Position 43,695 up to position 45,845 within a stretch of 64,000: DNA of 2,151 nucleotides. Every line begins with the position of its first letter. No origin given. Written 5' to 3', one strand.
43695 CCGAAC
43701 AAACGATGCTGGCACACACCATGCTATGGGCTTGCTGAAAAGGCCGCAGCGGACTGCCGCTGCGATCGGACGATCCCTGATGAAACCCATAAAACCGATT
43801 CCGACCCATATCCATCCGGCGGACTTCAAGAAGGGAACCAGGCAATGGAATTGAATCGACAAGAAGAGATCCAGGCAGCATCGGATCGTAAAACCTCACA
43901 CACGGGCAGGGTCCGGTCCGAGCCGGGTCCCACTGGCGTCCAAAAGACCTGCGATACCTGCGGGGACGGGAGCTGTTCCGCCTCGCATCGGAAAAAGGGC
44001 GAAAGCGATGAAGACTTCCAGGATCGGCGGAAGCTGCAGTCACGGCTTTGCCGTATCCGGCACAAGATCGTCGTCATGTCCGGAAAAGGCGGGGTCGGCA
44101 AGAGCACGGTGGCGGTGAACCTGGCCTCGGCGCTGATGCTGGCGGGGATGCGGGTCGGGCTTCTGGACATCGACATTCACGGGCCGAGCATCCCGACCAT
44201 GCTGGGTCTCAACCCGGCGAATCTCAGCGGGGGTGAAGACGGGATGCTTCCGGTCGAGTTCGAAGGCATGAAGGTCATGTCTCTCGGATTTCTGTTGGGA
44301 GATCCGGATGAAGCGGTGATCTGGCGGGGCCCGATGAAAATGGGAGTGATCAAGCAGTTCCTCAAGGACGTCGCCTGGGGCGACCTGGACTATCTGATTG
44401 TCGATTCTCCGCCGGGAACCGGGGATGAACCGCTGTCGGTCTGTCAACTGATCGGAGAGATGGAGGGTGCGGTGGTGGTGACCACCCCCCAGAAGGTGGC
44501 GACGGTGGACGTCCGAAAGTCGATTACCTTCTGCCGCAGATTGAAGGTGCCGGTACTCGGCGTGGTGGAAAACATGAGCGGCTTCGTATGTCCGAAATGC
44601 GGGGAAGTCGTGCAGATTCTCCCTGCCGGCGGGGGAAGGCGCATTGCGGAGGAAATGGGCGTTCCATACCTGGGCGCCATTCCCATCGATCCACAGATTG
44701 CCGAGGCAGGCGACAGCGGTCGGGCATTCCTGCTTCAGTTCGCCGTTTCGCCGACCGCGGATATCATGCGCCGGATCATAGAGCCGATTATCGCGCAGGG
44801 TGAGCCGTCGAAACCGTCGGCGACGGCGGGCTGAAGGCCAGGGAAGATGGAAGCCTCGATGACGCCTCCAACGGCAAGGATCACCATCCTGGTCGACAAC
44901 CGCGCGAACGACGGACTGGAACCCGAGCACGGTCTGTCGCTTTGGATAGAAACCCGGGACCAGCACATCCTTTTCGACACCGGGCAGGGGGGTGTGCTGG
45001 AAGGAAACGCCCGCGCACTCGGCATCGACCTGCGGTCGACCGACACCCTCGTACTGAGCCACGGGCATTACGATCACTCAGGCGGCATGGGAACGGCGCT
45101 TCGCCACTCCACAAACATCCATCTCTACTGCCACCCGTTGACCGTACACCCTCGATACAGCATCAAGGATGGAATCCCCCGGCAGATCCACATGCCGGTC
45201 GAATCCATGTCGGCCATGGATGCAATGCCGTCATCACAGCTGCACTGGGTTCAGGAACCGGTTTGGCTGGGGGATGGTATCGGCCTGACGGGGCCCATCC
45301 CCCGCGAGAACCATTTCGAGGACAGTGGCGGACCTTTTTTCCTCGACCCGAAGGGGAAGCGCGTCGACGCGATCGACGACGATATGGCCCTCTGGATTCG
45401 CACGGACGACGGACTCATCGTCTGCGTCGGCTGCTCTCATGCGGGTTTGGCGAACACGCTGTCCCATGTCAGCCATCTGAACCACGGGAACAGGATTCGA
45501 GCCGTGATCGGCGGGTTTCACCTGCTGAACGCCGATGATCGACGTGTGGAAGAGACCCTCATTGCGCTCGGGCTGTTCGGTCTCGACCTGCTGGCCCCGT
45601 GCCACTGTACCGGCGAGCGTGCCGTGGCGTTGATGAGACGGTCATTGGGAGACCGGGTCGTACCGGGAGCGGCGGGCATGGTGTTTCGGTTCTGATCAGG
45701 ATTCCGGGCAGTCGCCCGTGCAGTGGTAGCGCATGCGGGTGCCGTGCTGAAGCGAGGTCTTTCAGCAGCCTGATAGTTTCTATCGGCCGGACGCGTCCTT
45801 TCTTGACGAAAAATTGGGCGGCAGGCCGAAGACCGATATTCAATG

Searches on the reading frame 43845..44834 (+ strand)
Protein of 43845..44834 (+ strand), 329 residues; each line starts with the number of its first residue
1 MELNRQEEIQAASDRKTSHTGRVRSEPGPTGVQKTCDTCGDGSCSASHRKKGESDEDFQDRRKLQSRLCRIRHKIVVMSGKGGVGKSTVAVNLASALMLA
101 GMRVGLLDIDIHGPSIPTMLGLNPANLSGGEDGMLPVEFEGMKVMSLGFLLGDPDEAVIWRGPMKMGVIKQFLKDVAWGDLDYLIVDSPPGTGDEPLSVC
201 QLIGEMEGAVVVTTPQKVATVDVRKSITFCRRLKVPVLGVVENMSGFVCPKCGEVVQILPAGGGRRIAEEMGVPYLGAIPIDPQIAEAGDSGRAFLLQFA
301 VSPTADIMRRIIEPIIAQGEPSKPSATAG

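Call 53: search_protein_families(library=pfam, proteins=[window:43845-44834:+], max_evalue=0.000001)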
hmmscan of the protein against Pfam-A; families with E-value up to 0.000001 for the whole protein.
window:43845-44834:+ (329 aa): 4 families
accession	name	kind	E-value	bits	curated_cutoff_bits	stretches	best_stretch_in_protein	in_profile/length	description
PF10609.15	ParA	-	5.7e-102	340.8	27.1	1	71-315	2-245/246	NUBPL iron-transfer P-loop NTPase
PF01656.29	CbiA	-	7.7e-13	48.9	25.4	1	75-293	1-123/125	CobQ/CobB/MinD/ParA nucleotide binding domain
PF13614.12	AAA_31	-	4.3e-10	40.3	27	1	74-112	3-41/177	AAA domain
PF09140.17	MipZ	-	5.8e-08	32.8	20.7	1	73-113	1-41/262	ATPase MipZ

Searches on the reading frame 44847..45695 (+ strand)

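Call 53: search_protein_families(library=pfam, proteins=[window:44847-45695:+], max_evalue=0.000001)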
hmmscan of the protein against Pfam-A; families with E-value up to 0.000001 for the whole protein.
window:44847-45695:+ (282 aa): 2 families
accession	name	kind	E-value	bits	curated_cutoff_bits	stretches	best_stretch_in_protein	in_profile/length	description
PF00753.33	Lactamase_B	-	1.8e-12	48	22.7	1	26-137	3-97/196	Metallo-beta-lactamase superfamily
PF12706.13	Lactamase_B_2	-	2e-07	31.3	27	1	41-99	3-66/200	Beta-lactamase superfamily domain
